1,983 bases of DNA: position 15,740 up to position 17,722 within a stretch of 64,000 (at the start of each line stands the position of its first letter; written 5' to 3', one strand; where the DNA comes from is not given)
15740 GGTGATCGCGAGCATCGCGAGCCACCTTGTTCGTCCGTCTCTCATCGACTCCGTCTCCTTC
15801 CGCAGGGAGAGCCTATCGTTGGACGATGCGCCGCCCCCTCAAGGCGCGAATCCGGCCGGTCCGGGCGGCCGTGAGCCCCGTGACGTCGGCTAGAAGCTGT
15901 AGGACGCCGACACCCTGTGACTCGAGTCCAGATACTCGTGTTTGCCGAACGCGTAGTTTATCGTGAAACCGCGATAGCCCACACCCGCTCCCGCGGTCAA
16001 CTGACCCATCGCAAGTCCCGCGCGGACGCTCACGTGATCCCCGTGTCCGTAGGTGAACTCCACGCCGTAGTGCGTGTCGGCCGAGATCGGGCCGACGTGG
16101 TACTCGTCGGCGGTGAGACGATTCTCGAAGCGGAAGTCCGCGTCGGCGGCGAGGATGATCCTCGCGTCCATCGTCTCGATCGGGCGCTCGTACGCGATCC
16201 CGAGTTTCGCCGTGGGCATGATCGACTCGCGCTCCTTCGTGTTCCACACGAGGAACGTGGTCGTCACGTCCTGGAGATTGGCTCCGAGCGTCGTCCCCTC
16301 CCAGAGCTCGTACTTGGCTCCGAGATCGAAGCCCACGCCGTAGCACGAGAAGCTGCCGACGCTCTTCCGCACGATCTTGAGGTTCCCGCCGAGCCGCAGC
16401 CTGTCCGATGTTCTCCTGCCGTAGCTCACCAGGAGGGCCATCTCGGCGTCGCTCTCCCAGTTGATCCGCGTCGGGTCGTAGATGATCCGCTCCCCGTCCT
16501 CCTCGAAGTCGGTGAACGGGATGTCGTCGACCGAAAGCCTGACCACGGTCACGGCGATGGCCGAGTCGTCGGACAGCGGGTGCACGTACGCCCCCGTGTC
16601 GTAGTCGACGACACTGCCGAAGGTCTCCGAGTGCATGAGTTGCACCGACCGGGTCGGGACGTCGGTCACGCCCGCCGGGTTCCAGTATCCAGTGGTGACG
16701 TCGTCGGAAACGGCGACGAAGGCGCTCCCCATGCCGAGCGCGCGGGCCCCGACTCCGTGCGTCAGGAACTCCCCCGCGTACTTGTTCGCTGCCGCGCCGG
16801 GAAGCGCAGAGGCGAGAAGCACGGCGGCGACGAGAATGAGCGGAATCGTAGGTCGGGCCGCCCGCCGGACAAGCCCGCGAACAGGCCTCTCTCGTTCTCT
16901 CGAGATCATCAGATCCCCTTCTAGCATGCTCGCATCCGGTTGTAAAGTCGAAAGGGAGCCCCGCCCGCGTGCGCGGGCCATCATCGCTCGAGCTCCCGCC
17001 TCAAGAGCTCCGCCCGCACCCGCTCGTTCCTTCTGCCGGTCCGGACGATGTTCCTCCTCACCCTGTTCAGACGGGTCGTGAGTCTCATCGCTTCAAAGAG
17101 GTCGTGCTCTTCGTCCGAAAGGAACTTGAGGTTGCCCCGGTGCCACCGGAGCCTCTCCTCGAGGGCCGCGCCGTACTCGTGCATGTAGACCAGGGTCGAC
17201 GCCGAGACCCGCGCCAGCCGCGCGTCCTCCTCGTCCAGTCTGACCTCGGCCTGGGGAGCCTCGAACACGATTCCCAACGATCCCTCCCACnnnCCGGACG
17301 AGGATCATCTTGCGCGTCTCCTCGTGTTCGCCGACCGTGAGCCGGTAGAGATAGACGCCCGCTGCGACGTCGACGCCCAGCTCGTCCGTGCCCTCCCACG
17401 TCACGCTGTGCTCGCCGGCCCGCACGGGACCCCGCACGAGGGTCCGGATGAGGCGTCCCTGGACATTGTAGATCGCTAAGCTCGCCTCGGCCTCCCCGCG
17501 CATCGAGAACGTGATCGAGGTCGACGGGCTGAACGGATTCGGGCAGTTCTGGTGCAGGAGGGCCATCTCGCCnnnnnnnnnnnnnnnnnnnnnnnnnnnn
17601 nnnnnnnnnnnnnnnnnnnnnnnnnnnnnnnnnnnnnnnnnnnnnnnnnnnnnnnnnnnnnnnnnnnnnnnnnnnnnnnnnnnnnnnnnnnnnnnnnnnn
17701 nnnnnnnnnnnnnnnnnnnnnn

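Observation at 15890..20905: T9SS-type cargo and shuttle operon: a C25 peptidase with a T9SS C-terminal sorting domain, a small protein, and a PorV/FadL-like barrel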

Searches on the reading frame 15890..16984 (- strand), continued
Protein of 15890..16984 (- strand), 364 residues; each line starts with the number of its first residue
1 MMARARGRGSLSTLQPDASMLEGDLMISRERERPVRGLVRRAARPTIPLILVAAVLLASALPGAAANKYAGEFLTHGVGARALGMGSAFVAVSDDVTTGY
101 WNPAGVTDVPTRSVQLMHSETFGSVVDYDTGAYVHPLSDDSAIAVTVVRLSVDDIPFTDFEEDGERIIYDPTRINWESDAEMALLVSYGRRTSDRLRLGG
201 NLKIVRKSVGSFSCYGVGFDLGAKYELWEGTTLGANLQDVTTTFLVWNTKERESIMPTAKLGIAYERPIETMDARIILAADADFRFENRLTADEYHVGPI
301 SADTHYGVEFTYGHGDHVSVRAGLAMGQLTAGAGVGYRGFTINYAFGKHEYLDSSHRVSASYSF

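Call 54: fold_search(model_id=the predicted structure, library=pdb)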
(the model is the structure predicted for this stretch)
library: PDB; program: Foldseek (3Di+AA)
matches with E <= 10: 1252; with E <= 0.001: 173
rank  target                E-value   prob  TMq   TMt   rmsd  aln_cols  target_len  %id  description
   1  8gl6_F                5.2e-12  1.00  0.62  0.58   7.6       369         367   15  The Type 9 Secretion System in vitro assembled, RemA-CTD substrate bound complex (released 2024-01-31)
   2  3bry_A                3.8e-10  1.00  0.61  0.53   9.9       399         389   12  Crystal structure of the Ralstonia pickettii toluene transporter TbuX (released 2008-06-10)
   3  6h3i_F                7.1e-10  1.00  0.57  0.56   8.0       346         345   15  Structural snapshots of the Type 9 protein translocon (released 2018-11-07)
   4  6z38                  6.8e-09  1.00  0.52  0.44  10.9       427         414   14  TodX deltaS2S3 mutant monoaromatic hydrocarbon channel (released 2020-11-04)
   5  3pgr                  1.0e-08  1.00  0.54  0.49   7.6       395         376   11  Asp348Arg mutant of EcFadL (released 2011-05-25)
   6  2r88_A                1.4e-08  1.00  0.52  0.49   7.9       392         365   10  Crystal structure of the long-chain fatty acid transporter FadL mutant delta S3 kink (released 2008-09-23)
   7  3brz                  1.5e-08  1.00  0.56  0.48  10.1       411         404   14  Crystal structure of the Pseudomonas putida toluene transporter TodX (released 2008-06-10)
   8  2r89_A                1.7e-08  1.00  0.54  0.50   7.6       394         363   11  Crystal structure of the long-chain fatty acid transporter FadL mutant delta N3 (released 2008-09-23)
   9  2r4l_A                1.8e-08  1.00  0.58  0.48   8.4       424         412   11  Crystal structure of the long-chain fatty acid transporter FadL mutant P34A (released 2008-09-16)
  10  1t1l_A                4.2e-08  1.00  0.52  0.43  10.2       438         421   10  Crystal structure of the long-chain fatty acid transporter FadL (released 2004-06-15)
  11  3pgu                  4.9e-08  1.00  0.55  0.47   8.7       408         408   11  Phe3Glu mutant of EcFadL (released 2011-05-25)
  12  3pf1_A                6.4e-08  1.00  0.58  0.47   9.0       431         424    9  E. coli FadL Asp348Ala mutant (released 2011-05-25)
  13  3dwn_A                7.1e-08  1.00  0.55  0.46  10.1       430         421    9  Crystal structure of the long-chain fatty acid transporter FadL mutant A77E/S100R (released 2008-12-16)
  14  3pgs_A                7.5e-08  1.00  0.55  0.45   9.9       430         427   10  Phe3Gly mutant of EcFadL (released 2011-05-25)
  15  2r4o_A                8.9e-08  1.00  0.54  0.45   9.1       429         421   10  Crystal structure of the long-chain fatty acid transporter FadL mutant delta NPA (released 2008-09-16)
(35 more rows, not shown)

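Call 86: find_encoding_contigs(protein=P0121, flank=10000, max_places=2)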
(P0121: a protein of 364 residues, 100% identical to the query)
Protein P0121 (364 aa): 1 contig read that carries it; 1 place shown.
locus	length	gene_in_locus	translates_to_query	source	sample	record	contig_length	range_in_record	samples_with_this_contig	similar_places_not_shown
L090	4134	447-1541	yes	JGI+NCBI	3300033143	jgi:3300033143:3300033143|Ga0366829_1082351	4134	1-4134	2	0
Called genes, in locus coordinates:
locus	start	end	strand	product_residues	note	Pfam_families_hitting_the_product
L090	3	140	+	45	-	?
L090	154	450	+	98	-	-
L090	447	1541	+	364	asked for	-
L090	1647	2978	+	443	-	-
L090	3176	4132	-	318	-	?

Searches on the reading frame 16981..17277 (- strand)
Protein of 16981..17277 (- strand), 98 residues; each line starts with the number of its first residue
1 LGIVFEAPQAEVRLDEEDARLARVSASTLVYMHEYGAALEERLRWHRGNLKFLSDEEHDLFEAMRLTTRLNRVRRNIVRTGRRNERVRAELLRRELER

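Call 3: search_protein_families(library=pfam, proteins=[window:16981-17277:-], max_evalue=0.01)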
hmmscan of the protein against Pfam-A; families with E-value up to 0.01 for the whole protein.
window:16981-17277:- (98 aa): 0 families

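Call 4: search_protein_families(library=ncbifam, proteins=[window:16981-17277:-], max_evalue=0.01)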
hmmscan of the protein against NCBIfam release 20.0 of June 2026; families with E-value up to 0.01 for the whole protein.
window:16981-17277:- (98 aa): 0 families

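Call 64: search_protein_families(library=pfam, proteins=[window:16984-17277:-], max_evalue=1)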
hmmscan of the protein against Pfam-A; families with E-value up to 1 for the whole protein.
window:16984-17277:- (98 aa): 0 families

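Call 89: list_cluster_members(proteins=[P0001, P0121, window:16984-17277:-])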
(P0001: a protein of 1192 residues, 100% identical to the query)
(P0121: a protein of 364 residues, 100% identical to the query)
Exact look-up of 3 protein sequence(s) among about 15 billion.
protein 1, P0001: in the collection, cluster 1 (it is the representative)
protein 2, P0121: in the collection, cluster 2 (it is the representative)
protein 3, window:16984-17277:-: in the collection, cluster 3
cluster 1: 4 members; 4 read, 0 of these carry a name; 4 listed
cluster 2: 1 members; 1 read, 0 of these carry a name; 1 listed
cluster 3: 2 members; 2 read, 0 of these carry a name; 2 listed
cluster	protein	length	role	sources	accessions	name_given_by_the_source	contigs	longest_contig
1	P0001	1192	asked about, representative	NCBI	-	-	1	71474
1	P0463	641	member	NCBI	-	-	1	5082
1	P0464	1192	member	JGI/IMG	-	-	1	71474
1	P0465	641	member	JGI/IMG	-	-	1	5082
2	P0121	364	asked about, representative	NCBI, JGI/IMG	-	-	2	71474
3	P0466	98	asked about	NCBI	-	-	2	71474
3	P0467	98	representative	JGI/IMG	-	-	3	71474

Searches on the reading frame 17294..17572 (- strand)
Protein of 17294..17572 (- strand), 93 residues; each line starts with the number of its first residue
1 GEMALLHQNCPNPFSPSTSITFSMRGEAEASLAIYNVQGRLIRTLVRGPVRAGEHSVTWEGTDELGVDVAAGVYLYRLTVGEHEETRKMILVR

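Call 83: search_protein_representatives(protein=window:17294-17572:-)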
Query: 93 residues. Proteins with E-value up to 0.001 (for the whole library): 281243; up to 1e-10: 80986; up to 1e-30: 41. The best 150 are listed.
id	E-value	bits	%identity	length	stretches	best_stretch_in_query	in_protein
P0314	1.1e-124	421.9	35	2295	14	9-79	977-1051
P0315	2.2e-117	398.6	33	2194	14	9-80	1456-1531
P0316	1.1e-92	319.6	32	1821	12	9-83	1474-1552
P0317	1.5e-80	280.9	30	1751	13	1-81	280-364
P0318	8.9e-79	275.2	29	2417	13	19-79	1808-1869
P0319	4.4e-77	269.8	32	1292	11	17-80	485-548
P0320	8.6e-65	230.5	31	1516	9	9-80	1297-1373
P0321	3.0e-64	228.8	29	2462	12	9-81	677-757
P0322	1.6e-61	220.1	31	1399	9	10-80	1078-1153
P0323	1.3e-60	217.2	32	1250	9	9-80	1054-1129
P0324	1.6e-51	188.1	29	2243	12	12-79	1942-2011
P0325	2.7e-48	177.8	29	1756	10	16-83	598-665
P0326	3.4e-45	167.9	30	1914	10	17-81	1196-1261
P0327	1.0e-41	156.8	31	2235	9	12-80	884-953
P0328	7.6e-41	154.0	29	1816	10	10-80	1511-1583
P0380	2.3e-26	107.7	57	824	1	3-92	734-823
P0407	4.4e-24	100.4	59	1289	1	6-93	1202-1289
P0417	2.3e-23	98.2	51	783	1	5-93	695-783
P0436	5.9e-23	96.8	56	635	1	6-93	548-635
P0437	6.1e-23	96.8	58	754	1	6-93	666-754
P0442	6.9e-23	96.6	52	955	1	5-93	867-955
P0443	7.2e-23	96.6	56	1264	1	5-92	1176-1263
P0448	1.0e-22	96.1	51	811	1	5-92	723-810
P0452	1.2e-22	95.9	54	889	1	5-93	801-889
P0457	1.4e-22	95.7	54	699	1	5-93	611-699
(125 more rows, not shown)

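Call 84: search_protein_families(library=pfam, proteins=[P0380, P0407, P0437, P0442, P0443, P0452, P0457, P0436, P0417, P0448], max_evalue=0.00001)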
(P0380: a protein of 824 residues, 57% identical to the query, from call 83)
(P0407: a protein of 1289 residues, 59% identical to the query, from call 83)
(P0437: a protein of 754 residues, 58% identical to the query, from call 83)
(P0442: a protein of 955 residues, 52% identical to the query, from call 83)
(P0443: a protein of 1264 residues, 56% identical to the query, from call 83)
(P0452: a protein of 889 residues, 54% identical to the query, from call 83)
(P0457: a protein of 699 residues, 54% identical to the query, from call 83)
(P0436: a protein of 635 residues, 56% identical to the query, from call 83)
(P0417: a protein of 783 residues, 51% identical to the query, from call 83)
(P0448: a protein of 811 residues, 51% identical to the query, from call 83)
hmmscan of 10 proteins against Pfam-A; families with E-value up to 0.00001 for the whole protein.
P0380 (824 aa): 7 families
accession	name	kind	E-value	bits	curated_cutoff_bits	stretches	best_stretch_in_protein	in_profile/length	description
PF22544.2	HYDIN_VesB_CFA65-like_Ig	-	1.1e-26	93.5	25.5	0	430-505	5-82/100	HYDIN/CFA65/VesB-like, Ig-like domain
PF22073.2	Cep192_D4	-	1.7e-13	51.2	35.5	0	333-406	9-90/112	Cep192 domain 4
PF15780.11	ASH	-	5.5e-13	49.4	27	0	333-404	12-84/98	Abnormal spindle-like microcephaly-assoc'd, ASPM-SPD-2-Hydin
PF07610.17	DUF1573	-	5.7e-12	46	26.1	0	334-410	7-85/98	Protein of unknown function (DUF1573)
PF13860.13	FlgD_ig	-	3.9e-11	43.2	27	1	750-810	11-74/79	FlgD Ig-like domain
PF24798.1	Ig-CFAP74_4th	-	1.2e-09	38.6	28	0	630-702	2-74/95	CFAP74 forth Ig-like domain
PF18962.6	Por_Secre_tail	-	2.8e-07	31.2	27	1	741-821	2-74/75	Secretion system C-terminal sorting domain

P0407 (1289 aa): 5 families
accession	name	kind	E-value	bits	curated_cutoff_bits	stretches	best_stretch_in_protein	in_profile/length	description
PF13229.12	Beta_helix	-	1.7e-33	116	25.9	4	256-414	13-153/158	Right handed beta helix region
PF13860.13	FlgD_ig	-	5.4e-11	42.8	27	1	1215-1276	13-75/79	FlgD Ig-like domain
PF17161.10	DUF5123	-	3.5e-07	31.8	35.1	0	390-489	4-111/113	Domain of unknown function (DUF5123)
PF00404.24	Dockerin_1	-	2.3e-06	28.1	22.9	1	1023-1070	2-51/57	Dockerin type I domain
PF02415.23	Chlam_PMP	-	3.2e-06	27.2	20.6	0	308-328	2-18/19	Chlamydia polymorphic membrane protein (Chlamydia_PMP) repeat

P0437 (754 aa): 3 families
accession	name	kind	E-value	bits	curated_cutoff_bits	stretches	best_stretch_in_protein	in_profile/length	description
PF08309.17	LVIVD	-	7.5e-50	166.5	20.2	1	93-130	5-42/42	LVIVD repeat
PF09826.15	Beta_propel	-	5.1e-10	39.2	22.4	0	597-615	331-349/495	Beta propeller domain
PF13860.13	FlgD_ig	-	4e-06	27.2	27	1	688-741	23-75/79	FlgD Ig-like domain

P0442 (955 aa): 2 families
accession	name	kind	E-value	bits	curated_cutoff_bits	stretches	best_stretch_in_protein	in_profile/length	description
PF13860.13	FlgD_ig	-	8.5e-13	48.5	27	1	881-941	13-74/79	FlgD Ig-like domain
PF18962.6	Por_Secre_tail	-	1.5e-06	28.8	27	1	872-952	2-74/75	Secretion system C-terminal sorting domain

P0443 (1264 aa): 6 families
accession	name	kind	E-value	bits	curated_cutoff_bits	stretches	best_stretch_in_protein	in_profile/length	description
PF00082.27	Peptidase_S8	-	3.1e-34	119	21.8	1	211-467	2-276/288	Subtilase family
PF16361.10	Peptidase_S8_N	-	1.6e-17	64.8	30.5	1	49-188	1-142/142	N-terminal of Subtilase family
PF13860.13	FlgD_ig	-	3.6e-10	40.1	27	1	1187-1249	8-73/79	FlgD Ig-like domain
PF22073.2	Cep192_D4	-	4.4e-08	33.7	35.5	1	767-884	2-111/112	Cep192 domain 4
PF18962.6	Por_Secre_tail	-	2.8e-07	31.2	27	1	1181-1259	2-73/75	Secretion system C-terminal sorting domain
PF13585.12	CHU_C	-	2.6e-06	27.9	27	0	1197-1258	25-80/86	CHU_C Type IX secretion signal domain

P0452 (889 aa): 1 family
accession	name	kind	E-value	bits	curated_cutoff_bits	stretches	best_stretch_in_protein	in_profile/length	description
PF13860.13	FlgD_ig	-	5.1e-08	33.2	27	1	815-876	13-75/79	FlgD Ig-like domain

P0457 (699 aa): 2 families
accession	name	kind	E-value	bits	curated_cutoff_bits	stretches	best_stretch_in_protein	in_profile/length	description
PF13860.13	FlgD_ig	-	1.6e-08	34.8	27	1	635-686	24-75/79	FlgD Ig-like domain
PF18962.6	Por_Secre_tail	-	9.2e-07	29.5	27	1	616-696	2-74/75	Secretion system C-terminal sorting domain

P0436 (635 aa): 2 families
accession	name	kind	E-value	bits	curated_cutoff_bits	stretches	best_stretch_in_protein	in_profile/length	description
PF13860.13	FlgD_ig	-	4.1e-10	39.9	27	1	560-622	12-75/79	FlgD Ig-like domain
PF10282.15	Lactonase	-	1.7e-09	37.8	21.7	0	93-239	179-319/344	Lactonase, 7-bladed beta-propeller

P0417 (783 aa): 1 family
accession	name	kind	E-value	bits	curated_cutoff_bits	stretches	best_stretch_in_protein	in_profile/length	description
PF13860.13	FlgD_ig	-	4.3e-11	43.1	27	1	709-772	13-77/79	FlgD Ig-like domain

P0448 (811 aa): 5 families
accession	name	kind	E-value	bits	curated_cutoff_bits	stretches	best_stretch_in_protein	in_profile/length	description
PF13517.12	FG-GAP_3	-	2.7e-36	124.4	26.9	5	289-348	1-60/61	FG-GAP-like repeat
PF13860.13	FlgD_ig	-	1.3e-11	44.7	27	1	736-798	10-75/79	FlgD Ig-like domain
PF01839.29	FG-GAP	-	8e-08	32.4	22.1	0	187-212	5-36/37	FG-GAP repeat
PF18962.6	Por_Secre_tail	-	1.7e-06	28.6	27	0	729-808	3-74/75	Secretion system C-terminal sorting domain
PF00404.24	Dockerin_1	-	3.4e-06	27.6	22.9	1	521-573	1-54/57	Dockerin type I domain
